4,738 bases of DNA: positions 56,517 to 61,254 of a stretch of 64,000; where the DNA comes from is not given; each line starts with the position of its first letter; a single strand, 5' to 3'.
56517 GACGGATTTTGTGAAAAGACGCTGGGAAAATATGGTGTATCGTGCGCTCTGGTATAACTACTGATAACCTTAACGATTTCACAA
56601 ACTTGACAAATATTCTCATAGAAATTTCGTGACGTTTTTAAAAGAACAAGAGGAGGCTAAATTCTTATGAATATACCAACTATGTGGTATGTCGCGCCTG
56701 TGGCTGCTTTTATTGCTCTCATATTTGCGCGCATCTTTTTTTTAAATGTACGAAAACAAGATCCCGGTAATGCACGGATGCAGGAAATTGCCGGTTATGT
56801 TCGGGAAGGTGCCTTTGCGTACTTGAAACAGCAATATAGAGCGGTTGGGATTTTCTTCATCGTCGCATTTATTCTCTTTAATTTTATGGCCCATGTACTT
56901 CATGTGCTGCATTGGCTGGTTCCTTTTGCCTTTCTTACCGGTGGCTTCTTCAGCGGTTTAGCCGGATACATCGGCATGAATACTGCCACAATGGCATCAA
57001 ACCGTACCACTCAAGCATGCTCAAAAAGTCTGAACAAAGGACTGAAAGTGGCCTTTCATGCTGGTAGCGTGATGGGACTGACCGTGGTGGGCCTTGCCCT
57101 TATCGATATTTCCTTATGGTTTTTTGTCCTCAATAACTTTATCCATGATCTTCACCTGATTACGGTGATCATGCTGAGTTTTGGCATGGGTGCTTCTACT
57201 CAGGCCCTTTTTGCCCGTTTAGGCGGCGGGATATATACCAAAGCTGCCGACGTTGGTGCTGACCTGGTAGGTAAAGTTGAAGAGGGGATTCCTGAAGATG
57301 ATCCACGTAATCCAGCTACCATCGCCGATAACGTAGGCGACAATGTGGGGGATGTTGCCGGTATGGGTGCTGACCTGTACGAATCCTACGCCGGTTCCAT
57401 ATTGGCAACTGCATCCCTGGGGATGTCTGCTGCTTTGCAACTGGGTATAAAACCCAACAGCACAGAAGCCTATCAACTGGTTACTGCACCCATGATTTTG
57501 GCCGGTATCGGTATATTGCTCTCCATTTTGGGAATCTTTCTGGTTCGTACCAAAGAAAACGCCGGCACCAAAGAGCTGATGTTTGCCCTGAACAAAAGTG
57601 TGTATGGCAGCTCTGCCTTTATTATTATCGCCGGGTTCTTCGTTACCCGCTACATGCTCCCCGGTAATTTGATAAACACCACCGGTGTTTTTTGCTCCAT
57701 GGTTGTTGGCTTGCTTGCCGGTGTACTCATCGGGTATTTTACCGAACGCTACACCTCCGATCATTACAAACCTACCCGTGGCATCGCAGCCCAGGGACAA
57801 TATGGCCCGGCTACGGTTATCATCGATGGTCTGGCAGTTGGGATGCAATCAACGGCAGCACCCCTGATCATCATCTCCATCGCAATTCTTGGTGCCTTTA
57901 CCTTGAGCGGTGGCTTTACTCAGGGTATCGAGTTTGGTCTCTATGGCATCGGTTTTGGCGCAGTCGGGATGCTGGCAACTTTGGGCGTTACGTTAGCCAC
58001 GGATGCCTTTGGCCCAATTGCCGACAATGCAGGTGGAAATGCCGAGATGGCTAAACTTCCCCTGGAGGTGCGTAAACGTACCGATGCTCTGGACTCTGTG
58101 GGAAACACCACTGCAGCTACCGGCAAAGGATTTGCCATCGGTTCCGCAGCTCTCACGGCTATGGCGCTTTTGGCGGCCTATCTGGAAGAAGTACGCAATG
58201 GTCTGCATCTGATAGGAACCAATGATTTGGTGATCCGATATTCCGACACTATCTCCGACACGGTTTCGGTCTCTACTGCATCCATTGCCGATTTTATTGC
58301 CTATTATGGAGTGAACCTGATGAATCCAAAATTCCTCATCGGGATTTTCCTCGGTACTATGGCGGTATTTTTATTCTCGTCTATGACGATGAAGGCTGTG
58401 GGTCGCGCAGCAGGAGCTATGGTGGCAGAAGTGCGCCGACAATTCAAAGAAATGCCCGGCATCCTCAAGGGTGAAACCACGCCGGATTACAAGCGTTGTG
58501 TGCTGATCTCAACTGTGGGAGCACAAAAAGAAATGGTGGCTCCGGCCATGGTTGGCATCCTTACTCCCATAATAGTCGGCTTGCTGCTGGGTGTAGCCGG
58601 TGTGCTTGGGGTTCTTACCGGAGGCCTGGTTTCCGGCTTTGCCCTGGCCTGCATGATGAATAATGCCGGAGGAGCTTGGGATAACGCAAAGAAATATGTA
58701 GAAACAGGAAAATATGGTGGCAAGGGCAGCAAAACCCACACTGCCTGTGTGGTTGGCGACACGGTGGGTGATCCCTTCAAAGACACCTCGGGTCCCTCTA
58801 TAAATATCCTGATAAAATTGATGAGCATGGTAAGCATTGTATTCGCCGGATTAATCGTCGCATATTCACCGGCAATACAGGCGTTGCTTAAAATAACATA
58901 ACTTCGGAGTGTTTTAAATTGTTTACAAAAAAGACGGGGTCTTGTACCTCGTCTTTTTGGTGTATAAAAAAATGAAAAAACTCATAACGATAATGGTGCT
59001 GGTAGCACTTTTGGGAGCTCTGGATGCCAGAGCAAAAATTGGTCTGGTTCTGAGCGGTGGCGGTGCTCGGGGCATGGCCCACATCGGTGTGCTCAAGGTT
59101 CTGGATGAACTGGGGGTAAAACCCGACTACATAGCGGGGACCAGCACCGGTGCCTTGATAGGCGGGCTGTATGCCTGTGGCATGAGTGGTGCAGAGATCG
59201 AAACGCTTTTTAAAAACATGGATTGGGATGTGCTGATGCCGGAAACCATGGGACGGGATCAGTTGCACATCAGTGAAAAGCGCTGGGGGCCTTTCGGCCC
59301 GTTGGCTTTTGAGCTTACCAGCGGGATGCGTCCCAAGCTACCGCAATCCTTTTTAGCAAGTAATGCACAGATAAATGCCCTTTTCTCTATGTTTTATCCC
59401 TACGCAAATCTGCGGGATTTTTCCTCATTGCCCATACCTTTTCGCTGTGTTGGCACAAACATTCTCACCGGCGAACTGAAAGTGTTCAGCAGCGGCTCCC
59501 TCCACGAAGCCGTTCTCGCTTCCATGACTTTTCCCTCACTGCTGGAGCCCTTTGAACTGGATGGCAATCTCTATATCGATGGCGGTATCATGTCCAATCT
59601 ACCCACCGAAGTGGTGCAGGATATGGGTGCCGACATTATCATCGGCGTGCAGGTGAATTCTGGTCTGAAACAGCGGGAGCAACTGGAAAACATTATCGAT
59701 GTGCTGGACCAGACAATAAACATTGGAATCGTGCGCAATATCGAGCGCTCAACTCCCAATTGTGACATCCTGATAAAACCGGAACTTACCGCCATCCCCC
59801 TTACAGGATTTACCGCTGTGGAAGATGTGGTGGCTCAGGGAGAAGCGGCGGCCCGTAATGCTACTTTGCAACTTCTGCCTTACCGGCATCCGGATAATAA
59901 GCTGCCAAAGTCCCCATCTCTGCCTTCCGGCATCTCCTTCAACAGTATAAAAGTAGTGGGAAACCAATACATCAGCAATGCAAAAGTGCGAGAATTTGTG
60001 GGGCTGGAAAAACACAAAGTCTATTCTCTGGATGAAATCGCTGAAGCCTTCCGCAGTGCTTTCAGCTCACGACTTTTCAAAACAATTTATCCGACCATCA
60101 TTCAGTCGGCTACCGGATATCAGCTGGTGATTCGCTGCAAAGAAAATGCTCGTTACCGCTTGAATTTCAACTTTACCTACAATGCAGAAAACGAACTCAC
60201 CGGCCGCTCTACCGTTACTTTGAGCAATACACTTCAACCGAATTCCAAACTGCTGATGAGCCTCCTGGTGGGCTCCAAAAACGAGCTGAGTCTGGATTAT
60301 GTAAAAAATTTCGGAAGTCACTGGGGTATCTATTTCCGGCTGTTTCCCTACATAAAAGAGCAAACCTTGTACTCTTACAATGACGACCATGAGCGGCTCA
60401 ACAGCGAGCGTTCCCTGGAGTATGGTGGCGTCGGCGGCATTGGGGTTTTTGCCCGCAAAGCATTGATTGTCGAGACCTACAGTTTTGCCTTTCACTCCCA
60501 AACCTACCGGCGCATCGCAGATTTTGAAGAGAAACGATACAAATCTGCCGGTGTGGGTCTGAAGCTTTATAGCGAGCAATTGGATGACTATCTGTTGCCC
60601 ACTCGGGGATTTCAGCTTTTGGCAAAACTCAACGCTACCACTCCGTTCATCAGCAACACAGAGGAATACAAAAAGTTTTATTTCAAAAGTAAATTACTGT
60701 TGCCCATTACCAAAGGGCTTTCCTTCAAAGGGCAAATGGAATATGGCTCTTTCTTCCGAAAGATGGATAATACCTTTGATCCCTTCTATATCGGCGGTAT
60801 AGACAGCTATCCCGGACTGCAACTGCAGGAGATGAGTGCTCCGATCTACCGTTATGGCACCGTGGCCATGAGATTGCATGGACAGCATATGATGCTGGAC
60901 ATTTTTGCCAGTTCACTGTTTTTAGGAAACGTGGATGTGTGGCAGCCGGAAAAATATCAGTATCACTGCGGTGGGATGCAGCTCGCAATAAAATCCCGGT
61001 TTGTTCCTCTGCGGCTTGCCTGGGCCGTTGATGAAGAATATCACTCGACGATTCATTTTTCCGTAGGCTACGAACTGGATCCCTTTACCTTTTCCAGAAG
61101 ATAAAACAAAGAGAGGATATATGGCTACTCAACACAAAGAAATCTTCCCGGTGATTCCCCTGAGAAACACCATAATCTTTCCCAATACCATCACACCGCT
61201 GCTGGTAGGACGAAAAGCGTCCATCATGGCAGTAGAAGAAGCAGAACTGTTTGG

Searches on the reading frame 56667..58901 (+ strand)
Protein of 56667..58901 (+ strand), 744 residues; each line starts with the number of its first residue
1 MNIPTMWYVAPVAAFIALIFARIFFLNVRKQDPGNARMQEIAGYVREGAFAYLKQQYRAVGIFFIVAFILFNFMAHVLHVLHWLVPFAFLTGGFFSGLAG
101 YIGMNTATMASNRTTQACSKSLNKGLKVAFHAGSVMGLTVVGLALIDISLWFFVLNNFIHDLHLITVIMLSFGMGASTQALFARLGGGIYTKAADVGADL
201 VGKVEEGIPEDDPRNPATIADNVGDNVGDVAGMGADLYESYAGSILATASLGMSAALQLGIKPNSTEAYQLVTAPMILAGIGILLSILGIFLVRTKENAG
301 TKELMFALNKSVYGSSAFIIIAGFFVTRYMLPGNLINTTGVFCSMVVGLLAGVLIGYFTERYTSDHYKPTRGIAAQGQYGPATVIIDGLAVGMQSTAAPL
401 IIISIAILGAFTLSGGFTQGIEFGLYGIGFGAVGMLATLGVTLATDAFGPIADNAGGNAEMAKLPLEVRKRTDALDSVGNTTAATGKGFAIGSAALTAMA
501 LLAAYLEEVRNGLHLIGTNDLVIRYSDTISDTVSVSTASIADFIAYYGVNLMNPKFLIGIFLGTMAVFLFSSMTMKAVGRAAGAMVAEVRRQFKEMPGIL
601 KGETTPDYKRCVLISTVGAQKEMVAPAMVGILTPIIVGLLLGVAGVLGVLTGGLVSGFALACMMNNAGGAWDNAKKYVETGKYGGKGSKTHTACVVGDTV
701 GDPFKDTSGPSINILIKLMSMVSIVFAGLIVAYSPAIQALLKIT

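Call 78: search_protein_families(library=pfam, proteins=[window:56667-58901:+], max_evalue=0.0001)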
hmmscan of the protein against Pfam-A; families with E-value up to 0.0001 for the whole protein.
window:56667-58901:+ (744 aa): 1 family
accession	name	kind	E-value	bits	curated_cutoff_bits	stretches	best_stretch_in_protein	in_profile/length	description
PF03030.21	H_PPase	-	1.1e-260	867.2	29.7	1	16-726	2-645/645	Inorganic H+ pyrophosphatase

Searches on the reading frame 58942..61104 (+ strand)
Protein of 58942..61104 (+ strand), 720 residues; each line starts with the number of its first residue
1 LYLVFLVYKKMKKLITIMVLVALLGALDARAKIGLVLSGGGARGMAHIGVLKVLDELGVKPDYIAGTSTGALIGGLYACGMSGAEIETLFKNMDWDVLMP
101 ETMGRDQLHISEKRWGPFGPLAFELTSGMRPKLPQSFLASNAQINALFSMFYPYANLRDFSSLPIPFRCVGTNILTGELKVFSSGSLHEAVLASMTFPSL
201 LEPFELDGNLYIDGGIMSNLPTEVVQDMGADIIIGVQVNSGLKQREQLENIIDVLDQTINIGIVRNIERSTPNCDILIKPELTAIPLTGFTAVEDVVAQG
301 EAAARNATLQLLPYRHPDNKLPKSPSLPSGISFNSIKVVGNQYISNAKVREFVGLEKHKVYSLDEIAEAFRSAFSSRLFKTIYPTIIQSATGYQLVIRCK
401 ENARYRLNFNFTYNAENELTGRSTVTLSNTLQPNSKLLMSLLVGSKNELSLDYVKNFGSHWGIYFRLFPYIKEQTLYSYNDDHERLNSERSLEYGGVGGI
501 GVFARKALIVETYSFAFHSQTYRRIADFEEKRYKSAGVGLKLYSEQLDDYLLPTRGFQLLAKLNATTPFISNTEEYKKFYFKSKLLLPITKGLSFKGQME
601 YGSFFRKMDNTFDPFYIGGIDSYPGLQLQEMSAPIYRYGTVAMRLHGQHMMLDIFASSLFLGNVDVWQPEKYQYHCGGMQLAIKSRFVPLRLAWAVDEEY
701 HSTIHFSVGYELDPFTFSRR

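Call 78: search_protein_families(library=pfam, proteins=[window:58942-61104:+], max_evalue=0.0001)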
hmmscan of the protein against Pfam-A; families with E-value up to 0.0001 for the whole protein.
window:58942-61104:+ (720 aa): 2 families
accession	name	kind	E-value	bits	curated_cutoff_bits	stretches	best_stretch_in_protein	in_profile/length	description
PF01734.28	Patatin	-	2.2e-34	119.8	27.7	1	35-224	1-189/191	Patatin-like phospholipase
PF01103.29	Omp85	-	1.3e-07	31.9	24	1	498-709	103-322/325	Omp85 superfamily domain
